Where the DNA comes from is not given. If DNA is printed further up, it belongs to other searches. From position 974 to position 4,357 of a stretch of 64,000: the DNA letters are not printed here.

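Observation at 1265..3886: About 16 tandem copies of an unrecognised ~55-aa W-x-D-x-R / D-I-Y-x-Q / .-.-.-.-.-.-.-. repeat in a T9SS-tagged protein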

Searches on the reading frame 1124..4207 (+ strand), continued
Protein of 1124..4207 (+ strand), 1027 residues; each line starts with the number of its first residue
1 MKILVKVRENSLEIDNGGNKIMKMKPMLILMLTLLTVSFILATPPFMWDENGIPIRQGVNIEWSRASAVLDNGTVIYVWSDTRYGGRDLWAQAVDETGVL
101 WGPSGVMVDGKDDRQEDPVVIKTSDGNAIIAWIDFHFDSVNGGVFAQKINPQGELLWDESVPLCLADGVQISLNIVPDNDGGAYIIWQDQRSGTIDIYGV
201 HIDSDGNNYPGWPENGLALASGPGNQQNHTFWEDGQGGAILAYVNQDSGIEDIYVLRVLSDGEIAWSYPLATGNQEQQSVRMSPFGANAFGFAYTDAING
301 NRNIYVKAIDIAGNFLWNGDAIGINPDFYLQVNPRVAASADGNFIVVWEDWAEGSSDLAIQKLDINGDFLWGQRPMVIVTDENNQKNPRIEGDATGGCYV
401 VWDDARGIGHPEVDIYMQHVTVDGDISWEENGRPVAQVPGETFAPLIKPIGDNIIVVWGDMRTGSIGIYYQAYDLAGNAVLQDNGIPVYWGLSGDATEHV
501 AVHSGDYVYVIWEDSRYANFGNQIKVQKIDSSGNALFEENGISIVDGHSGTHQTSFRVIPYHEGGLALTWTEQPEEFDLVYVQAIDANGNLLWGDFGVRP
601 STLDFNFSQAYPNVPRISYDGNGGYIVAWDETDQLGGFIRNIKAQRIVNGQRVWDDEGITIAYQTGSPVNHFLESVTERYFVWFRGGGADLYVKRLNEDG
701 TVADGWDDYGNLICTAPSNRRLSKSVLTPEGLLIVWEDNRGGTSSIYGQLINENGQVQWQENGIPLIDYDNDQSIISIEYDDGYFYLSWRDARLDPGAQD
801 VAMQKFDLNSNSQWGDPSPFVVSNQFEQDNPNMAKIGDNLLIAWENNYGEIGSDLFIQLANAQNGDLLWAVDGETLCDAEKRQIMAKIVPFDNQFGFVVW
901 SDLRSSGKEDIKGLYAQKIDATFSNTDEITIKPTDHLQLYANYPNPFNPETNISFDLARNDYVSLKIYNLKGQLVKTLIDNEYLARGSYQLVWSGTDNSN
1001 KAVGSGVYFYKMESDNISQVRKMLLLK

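Call 22: find_encoding_contigs(protein=P0011, flank=10000, max_places=2)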
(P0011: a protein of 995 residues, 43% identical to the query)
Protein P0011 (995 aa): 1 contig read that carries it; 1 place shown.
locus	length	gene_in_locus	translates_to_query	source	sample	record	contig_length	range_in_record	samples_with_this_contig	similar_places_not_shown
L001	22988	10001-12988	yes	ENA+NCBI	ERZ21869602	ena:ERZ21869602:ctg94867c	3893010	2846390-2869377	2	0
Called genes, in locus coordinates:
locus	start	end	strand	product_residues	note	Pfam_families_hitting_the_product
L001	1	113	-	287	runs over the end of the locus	PF00142:Fer4_NifH (faint), PF01656:CbiA, PF10609:ParA (faint), PF00037:Fer4 (weak), PF13237:Fer4_10 (weak), PF14697:Fer4_21, PF13187:Fer4_9 (weak), PF00037:Fer4 (weak), +5 more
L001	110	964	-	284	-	PF01656:CbiA, PF10609:ParA (faint), PF13614:AAA_31 (faint), PF12838:Fer4_7 (faint), PF00037:Fer4 (faint), PF13237:Fer4_10 (weak), PF14697:Fer4_21 (weak), PF13187:Fer4_9, +3 more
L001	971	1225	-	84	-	PF17253:DUF5320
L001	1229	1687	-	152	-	PF02001:DUF134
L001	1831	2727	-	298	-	PF00595:PDZ (weak), PF14685:PDZ_Tricorn (faint), PF13180:PDZ_2, PF17820:PDZ_6, PF00595:PDZ, PF13180:PDZ_2, PF17820:PDZ_6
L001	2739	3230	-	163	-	-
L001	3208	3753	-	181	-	PF04542:Sigma70_r2, PF08281:Sigma70_r4_2, PF04545:Sigma70_r4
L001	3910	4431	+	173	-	PF13238:AAA_18 (weak), PF13671:AAA_33 (weak)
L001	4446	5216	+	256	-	PF14268:YoaP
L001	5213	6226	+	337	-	PF13302:Acetyltransf_3, PF00583:Acetyltransf_1, PF13527:Acetyltransf_9 (faint), PF00583:Acetyltransf_1, PF13673:Acetyltransf_10 (weak), PF13508:Acetyltransf_7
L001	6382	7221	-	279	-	PF00583:Acetyltransf_1, PF13480:Acetyltransf_6 (weak), PF13673:Acetyltransf_10 (weak), PF13508:Acetyltransf_7, PF08445:FR47 (weak)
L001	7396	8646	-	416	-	PF17820:PDZ_6 (weak), PF19238:Radical_SAM_2, PF04055:Radical_SAM (faint), PF04459:DUF512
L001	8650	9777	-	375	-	PF01594:AI-2E_transport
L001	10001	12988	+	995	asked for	PF13585:CHU_C (faint), PF13860:FlgD_ig, PF18962:Por_Secre_tail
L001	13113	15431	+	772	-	PF00246:Peptidase_M14, PF13620:CarboxypepD_reg, PF13715:CarbopepD_reg_2 (faint), PF20773:InhA-like_MAM (faint), PF18962:Por_Secre_tail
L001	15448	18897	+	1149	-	PF01364:Peptidase_C25, PF13860:FlgD_ig, PF18962:Por_Secre_tail (weak)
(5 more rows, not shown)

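Call 23: find_encoding_contigs(protein=P0029, flank=10000, max_places=2)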
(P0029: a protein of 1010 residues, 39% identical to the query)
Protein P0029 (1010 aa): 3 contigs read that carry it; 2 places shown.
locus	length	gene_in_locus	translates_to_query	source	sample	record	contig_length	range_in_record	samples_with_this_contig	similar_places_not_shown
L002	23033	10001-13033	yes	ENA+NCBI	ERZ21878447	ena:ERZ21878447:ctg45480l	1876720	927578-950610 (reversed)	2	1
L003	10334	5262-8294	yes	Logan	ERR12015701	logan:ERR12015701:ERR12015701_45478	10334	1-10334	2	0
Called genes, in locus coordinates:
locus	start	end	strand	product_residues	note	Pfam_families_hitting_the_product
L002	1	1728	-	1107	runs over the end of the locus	PF00580:UvrD-helicase, PF13245:AAA_19 (faint), PF13361:UvrD_C, PF13538:UvrD_C_2 (faint)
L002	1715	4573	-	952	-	PF12705:PDDEXK_1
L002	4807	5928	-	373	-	PF00528:BPD_transp_1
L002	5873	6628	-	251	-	PF13555:AAA_29 (weak), PF00005:ABC_tran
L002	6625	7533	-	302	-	PF12974:Phosphonate-bd, PF09084:NMT1 (weak)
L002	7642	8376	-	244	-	PF00702:Hydrolase, PF13419:HAD_2, PF13242:Hydrolase_like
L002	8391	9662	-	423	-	PF00595:PDZ (faint), PF17820:PDZ_6 (weak), PF19238:Radical_SAM_2, PF04055:Radical_SAM (faint), PF04459:DUF512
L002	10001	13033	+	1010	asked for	PF13860:FlgD_ig (weak), PF18962:Por_Secre_tail (weak)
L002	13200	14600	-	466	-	PF01011:PQQ, PF13570:Beta-prop_ACSF4, PF07774:EMC1_C (faint), PF13360:PQQ_2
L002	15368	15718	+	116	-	-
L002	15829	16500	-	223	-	PF02586:SRAP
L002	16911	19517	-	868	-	PF01411:tRNA-synt_2c, PF07973:tRNA_SAD, PF02272:DHHA1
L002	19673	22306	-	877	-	PF13585:CHU_C (faint), PF13860:FlgD_ig, PF18962:Por_Secre_tail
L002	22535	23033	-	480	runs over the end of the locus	PF10551:MULE, PF13610:DDE_Tnp_IS240 (faint), PF00872:Transposase_mut (weak)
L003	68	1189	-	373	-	PF00528:BPD_transp_1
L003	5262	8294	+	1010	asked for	PF13860:FlgD_ig (weak), PF18962:Por_Secre_tail (weak)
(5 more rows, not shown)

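Call 27: predict_structure(alignment_id=A1)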
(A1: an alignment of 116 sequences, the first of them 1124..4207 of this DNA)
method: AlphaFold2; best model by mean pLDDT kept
length: 1027 residues; sequences in the alignment: 116
mean_pLDDT: 92.0   pTM: 0.81
mean pLDDT of the five models: 92.0, 91.7, 91.5, 91.0, 90.6
residues with pLDDT >= 90: 818; 70-90: 163; 50-70: 18; < 50: 28
segments of 3 or more residues with pLDDT < 50: 1-19, 927-934
pLDDT, mean of each block of 10 residues (from residue 1): 37 43 73 80 86 91 93 97 88 98 94 91 98 92 97 97 94 96 97 96 96 96 96 95 96 97 97 94 93 95 96 90 90 97 97 93 96 95 95 97 89 95 96 93 96 97 90 97 95 93 97 89 96 95 92 95 96 88 98 96 68 86 95 84 96 95 91 96 90 97 96 89 94 96 95 96 95 94 97 92 98 95 94 97 93 94 95 93 95 97 86 96 65 65 91 92 97 96 93 97 97 91 93
secondary structure, 60 per line:
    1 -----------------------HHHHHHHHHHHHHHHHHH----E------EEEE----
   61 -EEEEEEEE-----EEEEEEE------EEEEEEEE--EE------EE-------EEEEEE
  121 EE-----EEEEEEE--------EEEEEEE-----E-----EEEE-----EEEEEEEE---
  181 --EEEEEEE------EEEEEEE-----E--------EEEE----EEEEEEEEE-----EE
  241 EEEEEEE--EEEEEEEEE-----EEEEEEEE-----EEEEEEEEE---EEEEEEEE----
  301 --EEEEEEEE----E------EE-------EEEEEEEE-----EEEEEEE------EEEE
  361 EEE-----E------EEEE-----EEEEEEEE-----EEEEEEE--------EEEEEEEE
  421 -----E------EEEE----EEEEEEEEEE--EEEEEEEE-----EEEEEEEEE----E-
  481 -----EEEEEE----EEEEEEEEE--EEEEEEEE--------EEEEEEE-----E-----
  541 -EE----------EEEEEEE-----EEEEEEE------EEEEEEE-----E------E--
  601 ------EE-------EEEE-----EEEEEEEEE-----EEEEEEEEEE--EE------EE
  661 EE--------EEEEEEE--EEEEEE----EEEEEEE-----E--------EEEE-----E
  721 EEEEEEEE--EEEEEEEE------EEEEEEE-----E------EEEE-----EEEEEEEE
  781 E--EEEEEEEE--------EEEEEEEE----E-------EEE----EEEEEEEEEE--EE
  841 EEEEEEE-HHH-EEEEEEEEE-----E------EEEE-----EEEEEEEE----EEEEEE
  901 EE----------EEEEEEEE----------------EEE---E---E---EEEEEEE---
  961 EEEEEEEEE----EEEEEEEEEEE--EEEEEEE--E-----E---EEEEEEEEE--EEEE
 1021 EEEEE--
elements in order (helices of 4 or more, strands of 3 or more residues): H24-41 E53-56 E62-69 E75-81 E88-95 E115-122 E128-134 E143-149 E161-164 E170-177 E183-189 E196-202 E217-220 E225-233 E239-247 E250-258 E264-271 E277-285 E289-296 E303-310 E331-338 E344-350 E357-363 E376-379 E385-392 E398-404 E413-420 E433-436 E441-450 E453-460 E466-474 E486-491 E496-504 E507-514 E523-529 E554-560 E566-572 E579-585 E616-619 E625-633 E639-648 E659-662 E671-677 E680-685 E690-696 E711-714 E720-728 E731-738 E745-751 E764-767 E773-781 E784-791 E800-807 E820-822 E827-836 E839-847 E853-861 E874-877 E883-890 E895-902 E913-920 E937-939 E951-957 E961-969 E974-984 E987-993 E1006-1014 E1017-1025

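Call 29: search_protein_families(library=ncbifam, alignment_id=A3, max_evalue=0.01)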
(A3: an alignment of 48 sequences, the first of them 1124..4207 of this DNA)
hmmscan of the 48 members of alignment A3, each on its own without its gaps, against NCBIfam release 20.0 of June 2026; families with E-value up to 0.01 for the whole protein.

A. member 1, window:1124-4207:+ (1027 aa): 9 families
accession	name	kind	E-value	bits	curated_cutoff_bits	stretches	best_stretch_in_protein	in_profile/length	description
TIGR04275.1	beta_prop_Msarc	repeat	3.4e-12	45.9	85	0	378-417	4-35/40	beta-propeller repeat protein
NF033707.1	T9SS_sortase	equivalog_domain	2.9e-10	38.4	420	1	934-1013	991-1076/1095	type IX secretion system sortase PorU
TIGR04183.1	Por_Secre_tail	domain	1.2e-07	31.6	23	1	943-1024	2-70/72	T9SS type A sorting domain-containing protein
NF052323.1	T9SSA_dep_M6i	equivalog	1.9e-05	22.8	600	1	940-1015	959-1027/1043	T9SS-dependent M6-like inactivated metalloprotease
NF038113.1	T9SSA_dep_M36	equivalog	3e-05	22.4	885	1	931-1024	785-867/869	T9SS-dependent M36 family metallopeptidase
NF009452.0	PRK12812.1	equivalog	0.00035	19.9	258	1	960-1015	151-207/289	flagellar basal body rod modification protein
NF005176.1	PRK06655.1-1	equivalog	0.0014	18.6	230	1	960-1016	96-151/197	flagellar hook assembly protein FlgD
NF052228.1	T9SS_PorZ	equivalog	0.0014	17.1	260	1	932-1015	665-743/757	type IX secretion system anionic LPS delivery protein PorZ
NF053608.1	Lsa66_OmpA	equivalog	0.0065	14.9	700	0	989-1014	203-228/581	fibronectin-binding adhesin Lsa66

B. families by the number of members that match (of 48 scanned): 18 families
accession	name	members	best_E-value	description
TIGR04183.1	Por_Secre_tail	48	4.6e-12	T9SS type A sorting domain-containing protein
NF005176.1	PRK06655.1-1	42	2.6e-09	flagellar hook assembly protein FlgD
NF033707.1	T9SS_sortase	41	4.3e-12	type IX secretion system sortase PorU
TIGR04275.1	beta_prop_Msarc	38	9.1e-19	beta-propeller repeat protein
NF052323.1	T9SSA_dep_M6i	23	1.6e-07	T9SS-dependent M6-like inactivated metalloprotease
NF053608.1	Lsa66_OmpA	22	1.3e-05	fibronectin-binding adhesin Lsa66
NF009276.0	PRK12633.1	20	3.1e-05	flagellar basal body rod modification protein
NF052228.1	T9SS_PorZ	19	2.7e-08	type IX secretion system anionic LPS delivery protein PorZ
NF009453.0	PRK12813.1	19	6.2e-06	flagellar basal body rod modification protein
NF009452.0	PRK12812.1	16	4.1e-05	flagellar basal body rod modification protein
NF038113.1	T9SSA_dep_M36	11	3.3e-08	T9SS-dependent M36 family metallopeptidase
NF053835.1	PDIAV_lipo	9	2.3e-06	PDIAV motif-containing lipoprotein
NF009277.0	PRK12634.1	5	0.00064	flagellar basal body rod modification protein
NF047494.1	Lepto_SBBP_lipo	4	0.00013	SBBP repeat beta-propeller lipoprotein, LipL53 family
NF004496.1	PRK05842.1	3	0.00059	flagellar hook assembly protein FlgD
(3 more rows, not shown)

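Call 30: fold_search(model_id=the predicted structure, library=pdb)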
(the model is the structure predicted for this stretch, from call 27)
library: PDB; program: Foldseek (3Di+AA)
matches with E <= 10: 1288; with E <= 0.001: 596
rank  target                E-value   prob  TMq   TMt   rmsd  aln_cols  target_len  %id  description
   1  9qaw_B                4.4e-14  1.00  0.13  0.04  31.2      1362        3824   10  CryoEM structure of the human LRP2 receptor ectodomain in complex with LRPAP1 (released 2026-03-11)
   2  8eoi_A                5.9e-14  1.00  0.37  0.39  13.0      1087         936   11  Structure of a human EMC:human Cav1.2 channel complex in GDN detergent (released 2023-05-24)
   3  7ado_A                7.4e-14  1.00  0.39  0.42  12.2      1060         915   10  Cryo-EM structure of human ER membrane protein complex in lipid nanodiscs (released 2020-12-02)
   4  8jut_A                8.9e-14  1.00  0.13  0.04  27.3      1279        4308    9  rat megalin RAP complex (released 2024-06-19)
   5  5m11                  8.4e-13  1.00  0.26  0.33  17.6      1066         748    9  Structural and functional probing of PorZ, an essential bacterial surface component of the type-IX secretion system of h (released 2016-11-09)
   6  7adp_A                1.1e-12  1.00  0.38  0.42  12.3      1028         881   10  Cryo-EM structure of human ER membrane protein complex in GDN detergent (released 2020-12-02)
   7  9bfp_A                8.6e-11  1.00  0.16  0.16  31.3      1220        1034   10  Cryo-EM structure of Sevenless extracellular domain (monomer) (released 2025-01-29)
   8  9bfs_A                1.4e-10  1.00  0.13  0.09  36.9      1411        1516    9  Cryo-EM structure of Sevenless extracellular domain (dimer, pH 6.6) (released 2025-01-29)
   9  6zqa_UQ               1.1e-09  1.00  0.30  0.35  16.7       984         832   10  Cryo-EM structure of the 90S pre-ribosome from Saccharomyces cerevisiae, state A (Poly-Ala) (released 2020-09-23)
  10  6xk9_B                1.2e-09  1.00  0.23  0.22  27.1      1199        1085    9  Cereblon in complex with DDB1, CC-90009, and GSPT1 (released 2020-12-02)
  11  9lul_f                2.6e-09  1.00  0.26  0.31  17.0       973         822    9  Local refinement of stacked like DDB1-DDA1-DET1-Ube2e2-COP1 complex (layer 1) (released 2026-01-28)
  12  5gm6_F                3.1e-09  1.00  0.16  0.14  30.6      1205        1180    8  Cryo-EM structure of the activated spliceosome (Bact complex) at 3.5 angstrom resolution (released 2016-09-21)
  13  9bhx                  3.3e-09  1.00  0.19  0.18  28.3      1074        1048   11  Structure of the extracellular domain of Protein Sevenless (released 2025-01-22)
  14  7d4i_AG               5.0e-09  1.00  0.29  0.34  16.2      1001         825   10  Cryo-EM structure of 90S small ribosomal precursors complex with the DEAH-box RNA helicase Dhr1 (State F) (released 2021-10-06)
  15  9lul_c                5.2e-09  1.00  0.25  0.28  15.3       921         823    9  Local refinement of stacked like DDB1-DDA1-DET1-Ube2e2-COP1 complex (layer 1) (released 2026-01-28)
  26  5l56_A                2.1e-08  1.00  0.19  0.17  29.1      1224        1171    8  Plexin A1 full extracellular region, domains 1 to 10, to 4 angstrom (released 2016-07-06)
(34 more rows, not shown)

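Call 32: search_protein_families(library=pfam, alignment_id=A3, max_evalue=0.01)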
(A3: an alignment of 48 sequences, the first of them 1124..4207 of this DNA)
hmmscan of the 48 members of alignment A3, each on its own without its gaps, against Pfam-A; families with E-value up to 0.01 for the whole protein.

A. member 1, window:1124-4207:+ (1027 aa): 4 families
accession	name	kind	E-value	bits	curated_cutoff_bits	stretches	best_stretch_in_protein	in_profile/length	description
PF18962.6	Por_Secre_tail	-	5.5e-08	33.4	27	1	943-1023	2-73/75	Secretion system C-terminal sorting domain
PF13860.13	FlgD_ig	-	1.2e-07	32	27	1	952-1016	11-77/79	FlgD Ig-like domain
PF13585.12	CHU_C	-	9.6e-05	22.9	27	1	961-1016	27-74/86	CHU_C Type IX secretion signal domain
PF04616.20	Glyco_hydro_43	-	0.0004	20.3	32.2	0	294-438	83-233/288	Glycosyl hydrolases family 43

B. families by the number of members that match (of 48 scanned): 13 families
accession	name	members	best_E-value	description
PF13860.13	FlgD_ig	48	3.4e-16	FlgD Ig-like domain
PF18962.6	Por_Secre_tail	47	2.3e-10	Secretion system C-terminal sorting domain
PF13585.12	CHU_C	47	8e-08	CHU_C Type IX secretion signal domain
PF04616.20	Glyco_hydro_43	14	1.9e-08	Glycosyl hydrolases family 43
PF03640.20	Lipoprotein_15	8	1.6e-05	Secreted repeat of unknown function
PF07372.17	DUF1491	4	7.2e-05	Protein of unknown function (DUF1491)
PF17164.10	DUF5122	2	0.0035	Domain of unknown function (DUF5122) beta-propeller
PF18719.7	ArlS_N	1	0.00022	ArlS sensor domain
PF24797.1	Beta-prop_WDR35_TULP_N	1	0.0014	WDR35/TULP4 N-terminal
PF21910.2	GH85_C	1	0.0042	GH85 endohexosaminidases, C-terminal domain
PF06832.18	BiPBP_C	1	0.005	Penicillin-Binding Protein C-terminus Family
PF13088.12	BNR_2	1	0.0055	BNR repeat-like domain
PF23061.1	CUB_M02D8_5_2nd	1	0.006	M02D8_5-like, second CUB domain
